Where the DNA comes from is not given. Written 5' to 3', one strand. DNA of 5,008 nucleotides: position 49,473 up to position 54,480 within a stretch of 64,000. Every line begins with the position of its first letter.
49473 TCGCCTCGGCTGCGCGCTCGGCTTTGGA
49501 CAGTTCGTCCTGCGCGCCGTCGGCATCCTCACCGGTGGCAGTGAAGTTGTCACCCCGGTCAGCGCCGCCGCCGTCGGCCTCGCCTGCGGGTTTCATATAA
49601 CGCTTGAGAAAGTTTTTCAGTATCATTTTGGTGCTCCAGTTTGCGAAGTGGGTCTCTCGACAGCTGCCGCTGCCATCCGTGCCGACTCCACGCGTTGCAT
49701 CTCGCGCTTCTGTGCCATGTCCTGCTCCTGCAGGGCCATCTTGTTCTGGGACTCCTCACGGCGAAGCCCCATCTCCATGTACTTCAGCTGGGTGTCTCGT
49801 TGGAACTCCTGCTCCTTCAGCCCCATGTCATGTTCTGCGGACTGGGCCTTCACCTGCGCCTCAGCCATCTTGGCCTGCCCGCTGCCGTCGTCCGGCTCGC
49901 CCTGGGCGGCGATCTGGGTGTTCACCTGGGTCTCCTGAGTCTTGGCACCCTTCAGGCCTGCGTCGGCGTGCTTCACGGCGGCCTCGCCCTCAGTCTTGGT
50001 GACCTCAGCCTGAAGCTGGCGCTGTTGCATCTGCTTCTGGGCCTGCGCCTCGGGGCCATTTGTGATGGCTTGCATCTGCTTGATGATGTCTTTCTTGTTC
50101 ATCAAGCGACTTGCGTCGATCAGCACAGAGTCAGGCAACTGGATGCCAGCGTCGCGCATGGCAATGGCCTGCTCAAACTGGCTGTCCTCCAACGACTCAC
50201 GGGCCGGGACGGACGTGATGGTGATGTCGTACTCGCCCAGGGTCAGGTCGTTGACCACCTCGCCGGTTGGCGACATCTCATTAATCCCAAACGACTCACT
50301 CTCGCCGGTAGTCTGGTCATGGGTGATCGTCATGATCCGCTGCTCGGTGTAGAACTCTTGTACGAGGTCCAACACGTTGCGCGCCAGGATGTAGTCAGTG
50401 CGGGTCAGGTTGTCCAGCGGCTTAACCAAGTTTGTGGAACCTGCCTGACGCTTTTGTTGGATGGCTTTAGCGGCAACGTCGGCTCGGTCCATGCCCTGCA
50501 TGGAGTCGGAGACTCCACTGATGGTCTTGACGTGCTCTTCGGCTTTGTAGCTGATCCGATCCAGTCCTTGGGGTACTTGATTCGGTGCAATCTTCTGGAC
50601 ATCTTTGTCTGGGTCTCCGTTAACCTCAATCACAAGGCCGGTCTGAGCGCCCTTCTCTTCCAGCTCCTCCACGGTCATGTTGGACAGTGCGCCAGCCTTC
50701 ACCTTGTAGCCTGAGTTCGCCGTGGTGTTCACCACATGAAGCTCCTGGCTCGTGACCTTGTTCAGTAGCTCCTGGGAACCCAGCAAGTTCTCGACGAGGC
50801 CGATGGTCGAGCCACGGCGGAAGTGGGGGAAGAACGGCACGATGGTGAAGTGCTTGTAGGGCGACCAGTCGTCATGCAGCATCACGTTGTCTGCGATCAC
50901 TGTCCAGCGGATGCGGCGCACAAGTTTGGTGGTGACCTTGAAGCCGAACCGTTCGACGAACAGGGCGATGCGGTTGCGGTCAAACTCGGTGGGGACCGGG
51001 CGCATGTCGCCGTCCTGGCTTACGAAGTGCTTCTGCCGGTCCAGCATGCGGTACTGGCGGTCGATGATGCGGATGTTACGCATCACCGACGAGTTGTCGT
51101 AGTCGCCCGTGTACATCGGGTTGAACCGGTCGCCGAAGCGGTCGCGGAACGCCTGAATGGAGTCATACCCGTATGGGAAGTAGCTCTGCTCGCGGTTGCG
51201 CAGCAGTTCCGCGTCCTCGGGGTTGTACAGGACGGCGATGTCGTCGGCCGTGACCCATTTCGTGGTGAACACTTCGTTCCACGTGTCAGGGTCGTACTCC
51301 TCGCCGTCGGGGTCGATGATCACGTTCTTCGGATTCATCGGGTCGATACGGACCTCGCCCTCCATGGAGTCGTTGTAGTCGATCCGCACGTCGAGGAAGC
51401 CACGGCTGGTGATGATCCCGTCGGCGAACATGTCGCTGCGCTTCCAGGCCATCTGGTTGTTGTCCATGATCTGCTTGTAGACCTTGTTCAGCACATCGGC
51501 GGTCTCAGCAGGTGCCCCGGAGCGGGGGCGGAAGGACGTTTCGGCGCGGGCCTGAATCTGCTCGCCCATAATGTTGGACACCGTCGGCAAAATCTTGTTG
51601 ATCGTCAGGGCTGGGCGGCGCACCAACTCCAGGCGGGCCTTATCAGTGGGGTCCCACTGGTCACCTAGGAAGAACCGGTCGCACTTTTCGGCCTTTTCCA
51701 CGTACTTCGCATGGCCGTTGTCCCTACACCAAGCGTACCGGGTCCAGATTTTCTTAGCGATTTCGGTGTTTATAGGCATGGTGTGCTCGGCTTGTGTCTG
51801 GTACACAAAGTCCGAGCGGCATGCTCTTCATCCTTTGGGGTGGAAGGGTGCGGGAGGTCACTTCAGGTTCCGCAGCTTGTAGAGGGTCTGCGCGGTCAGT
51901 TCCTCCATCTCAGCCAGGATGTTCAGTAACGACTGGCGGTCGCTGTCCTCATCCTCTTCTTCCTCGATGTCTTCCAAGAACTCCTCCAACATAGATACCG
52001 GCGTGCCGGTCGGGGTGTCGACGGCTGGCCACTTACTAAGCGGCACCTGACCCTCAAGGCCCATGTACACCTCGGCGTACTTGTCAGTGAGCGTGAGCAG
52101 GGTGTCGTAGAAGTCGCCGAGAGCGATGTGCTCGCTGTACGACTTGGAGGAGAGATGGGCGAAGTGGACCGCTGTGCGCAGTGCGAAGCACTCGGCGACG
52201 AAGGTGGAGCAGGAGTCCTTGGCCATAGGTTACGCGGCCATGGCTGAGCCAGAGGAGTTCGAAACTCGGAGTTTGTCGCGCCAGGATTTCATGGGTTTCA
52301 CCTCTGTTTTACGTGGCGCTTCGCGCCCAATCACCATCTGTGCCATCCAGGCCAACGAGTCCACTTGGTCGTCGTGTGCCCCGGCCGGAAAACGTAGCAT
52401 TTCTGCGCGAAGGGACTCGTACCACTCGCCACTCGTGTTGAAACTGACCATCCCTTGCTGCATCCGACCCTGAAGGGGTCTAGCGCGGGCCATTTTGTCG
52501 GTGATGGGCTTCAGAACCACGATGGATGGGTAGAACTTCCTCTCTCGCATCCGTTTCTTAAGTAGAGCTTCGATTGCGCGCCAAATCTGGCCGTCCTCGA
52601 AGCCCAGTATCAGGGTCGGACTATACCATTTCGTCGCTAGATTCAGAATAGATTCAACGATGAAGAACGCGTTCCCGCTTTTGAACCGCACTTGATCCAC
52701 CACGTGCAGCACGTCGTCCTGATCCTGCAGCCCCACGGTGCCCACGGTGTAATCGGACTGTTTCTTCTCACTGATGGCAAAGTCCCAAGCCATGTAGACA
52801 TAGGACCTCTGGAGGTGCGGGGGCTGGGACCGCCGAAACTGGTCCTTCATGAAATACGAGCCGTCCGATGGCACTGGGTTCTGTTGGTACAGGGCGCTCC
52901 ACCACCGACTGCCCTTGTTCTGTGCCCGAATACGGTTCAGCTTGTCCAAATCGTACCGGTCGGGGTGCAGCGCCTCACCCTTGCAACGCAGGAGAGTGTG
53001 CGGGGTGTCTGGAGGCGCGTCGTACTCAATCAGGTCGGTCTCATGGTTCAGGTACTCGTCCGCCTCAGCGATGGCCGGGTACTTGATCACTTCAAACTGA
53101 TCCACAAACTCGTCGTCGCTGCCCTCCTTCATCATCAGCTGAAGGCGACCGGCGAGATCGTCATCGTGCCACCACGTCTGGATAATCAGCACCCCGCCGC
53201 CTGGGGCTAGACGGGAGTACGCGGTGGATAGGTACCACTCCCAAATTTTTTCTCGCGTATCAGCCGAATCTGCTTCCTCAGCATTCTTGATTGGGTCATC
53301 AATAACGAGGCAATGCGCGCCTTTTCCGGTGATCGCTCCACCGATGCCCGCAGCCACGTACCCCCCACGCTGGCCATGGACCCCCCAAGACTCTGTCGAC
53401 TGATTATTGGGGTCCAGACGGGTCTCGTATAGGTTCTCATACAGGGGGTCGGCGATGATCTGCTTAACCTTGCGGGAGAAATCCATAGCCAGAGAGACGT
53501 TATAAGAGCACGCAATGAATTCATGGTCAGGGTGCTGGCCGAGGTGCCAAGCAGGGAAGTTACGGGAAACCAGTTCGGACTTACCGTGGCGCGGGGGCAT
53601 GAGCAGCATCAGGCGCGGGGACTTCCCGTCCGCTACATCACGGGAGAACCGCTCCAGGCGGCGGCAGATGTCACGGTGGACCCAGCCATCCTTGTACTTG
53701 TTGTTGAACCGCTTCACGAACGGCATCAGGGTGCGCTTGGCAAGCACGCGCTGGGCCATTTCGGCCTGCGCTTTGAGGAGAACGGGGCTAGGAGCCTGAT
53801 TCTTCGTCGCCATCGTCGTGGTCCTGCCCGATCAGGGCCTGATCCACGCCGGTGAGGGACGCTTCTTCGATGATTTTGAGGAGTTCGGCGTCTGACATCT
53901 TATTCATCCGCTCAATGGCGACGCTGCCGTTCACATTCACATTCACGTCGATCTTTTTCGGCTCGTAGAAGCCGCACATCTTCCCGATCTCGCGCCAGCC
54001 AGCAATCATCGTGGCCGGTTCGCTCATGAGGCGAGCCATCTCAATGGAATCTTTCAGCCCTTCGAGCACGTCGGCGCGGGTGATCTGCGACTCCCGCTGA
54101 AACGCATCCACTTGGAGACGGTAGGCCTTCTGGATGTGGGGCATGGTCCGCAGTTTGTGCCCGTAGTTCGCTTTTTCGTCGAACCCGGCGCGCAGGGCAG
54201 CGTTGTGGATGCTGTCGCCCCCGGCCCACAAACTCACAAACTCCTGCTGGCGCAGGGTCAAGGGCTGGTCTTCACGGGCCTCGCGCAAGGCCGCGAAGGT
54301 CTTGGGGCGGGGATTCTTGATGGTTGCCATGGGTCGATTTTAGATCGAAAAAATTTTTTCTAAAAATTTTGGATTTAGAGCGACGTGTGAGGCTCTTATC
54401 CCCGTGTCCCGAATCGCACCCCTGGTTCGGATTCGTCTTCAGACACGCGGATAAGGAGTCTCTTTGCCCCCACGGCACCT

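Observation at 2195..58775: Genome-wide asymmetric 13-bp motif always oriented with transcription (stoperator-like regulatory system)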

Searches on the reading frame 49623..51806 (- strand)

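Call 9: search_protein_families(library=phrogs, proteins=[window:49623-51806:-])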
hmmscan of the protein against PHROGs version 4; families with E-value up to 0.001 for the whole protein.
window:49623-51806:- (727 aa): 3 families
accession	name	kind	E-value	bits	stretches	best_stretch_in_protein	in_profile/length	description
phrog_156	-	head and packaging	7.9e-108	362.6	1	30-688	24-663/681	portal protein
phrog_1216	-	head and packaging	3.9e-08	33.3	1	300-712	320-700/714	portal protein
phrog_14911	-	unknown function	1.4e-06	28.5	1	41-147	30-134/404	-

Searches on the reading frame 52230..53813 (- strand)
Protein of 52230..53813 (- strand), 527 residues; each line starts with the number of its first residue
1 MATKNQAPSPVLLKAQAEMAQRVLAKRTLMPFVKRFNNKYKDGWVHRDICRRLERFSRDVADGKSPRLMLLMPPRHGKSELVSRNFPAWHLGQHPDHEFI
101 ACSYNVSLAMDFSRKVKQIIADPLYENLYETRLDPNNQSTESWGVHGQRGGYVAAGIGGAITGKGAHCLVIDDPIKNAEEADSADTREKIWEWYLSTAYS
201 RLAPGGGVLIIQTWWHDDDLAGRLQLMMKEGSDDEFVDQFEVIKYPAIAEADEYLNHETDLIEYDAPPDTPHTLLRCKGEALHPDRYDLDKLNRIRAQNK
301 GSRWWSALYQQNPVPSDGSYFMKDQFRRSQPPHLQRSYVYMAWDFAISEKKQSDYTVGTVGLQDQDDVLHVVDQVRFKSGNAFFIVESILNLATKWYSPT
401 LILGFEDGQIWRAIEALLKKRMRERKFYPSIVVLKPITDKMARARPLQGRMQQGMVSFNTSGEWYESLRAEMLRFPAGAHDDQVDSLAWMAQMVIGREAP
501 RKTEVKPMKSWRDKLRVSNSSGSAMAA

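Call 9: search_protein_families(library=phrogs, proteins=[window:52230-53813:-])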
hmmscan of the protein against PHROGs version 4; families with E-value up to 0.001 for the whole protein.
window:52230-53813:- (527 aa): 6 families
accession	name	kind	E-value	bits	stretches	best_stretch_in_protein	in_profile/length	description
phrog_38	-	head and packaging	6.8e-113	379.8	1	19-515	266-727/760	terminase large subunit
phrog_4758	-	head and packaging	3.9e-65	220.6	1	14-253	10-241/243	terminase large subunit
phrog_30251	-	head and packaging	8.2e-27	94.8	1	20-230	12-227/799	terminase large subunit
phrog_5573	-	head and packaging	1.1e-23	84.9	1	238-493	10-234/250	terminase large subunit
phrog_979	-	head and packaging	1.2e-13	51.6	1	316-519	411-623/642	terminase large subunit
phrog_12171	-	head and packaging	2.1e-06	28.8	1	432-487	33-88/110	terminase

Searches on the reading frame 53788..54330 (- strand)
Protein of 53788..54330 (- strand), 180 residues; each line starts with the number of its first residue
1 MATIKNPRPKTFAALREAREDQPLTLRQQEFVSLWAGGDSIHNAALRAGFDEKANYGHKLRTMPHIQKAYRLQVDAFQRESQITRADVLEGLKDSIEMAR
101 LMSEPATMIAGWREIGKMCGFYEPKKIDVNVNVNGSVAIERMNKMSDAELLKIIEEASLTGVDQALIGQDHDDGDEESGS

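Call 9: search_protein_families(library=phrogs, proteins=[window:53788-54330:-])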
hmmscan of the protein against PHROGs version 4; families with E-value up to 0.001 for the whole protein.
window:53788-54330:- (180 aa): 3 families
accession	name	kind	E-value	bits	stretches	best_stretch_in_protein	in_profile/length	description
phrog_29190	-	unknown function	8.1e-22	79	1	28-159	89-219/236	-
phrog_51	-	head and packaging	1.6e-09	38.9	1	15-129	80-218/261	terminase small subunit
phrog_5334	-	head and packaging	4.4e-06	28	1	28-139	21-132/162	terminase small subunit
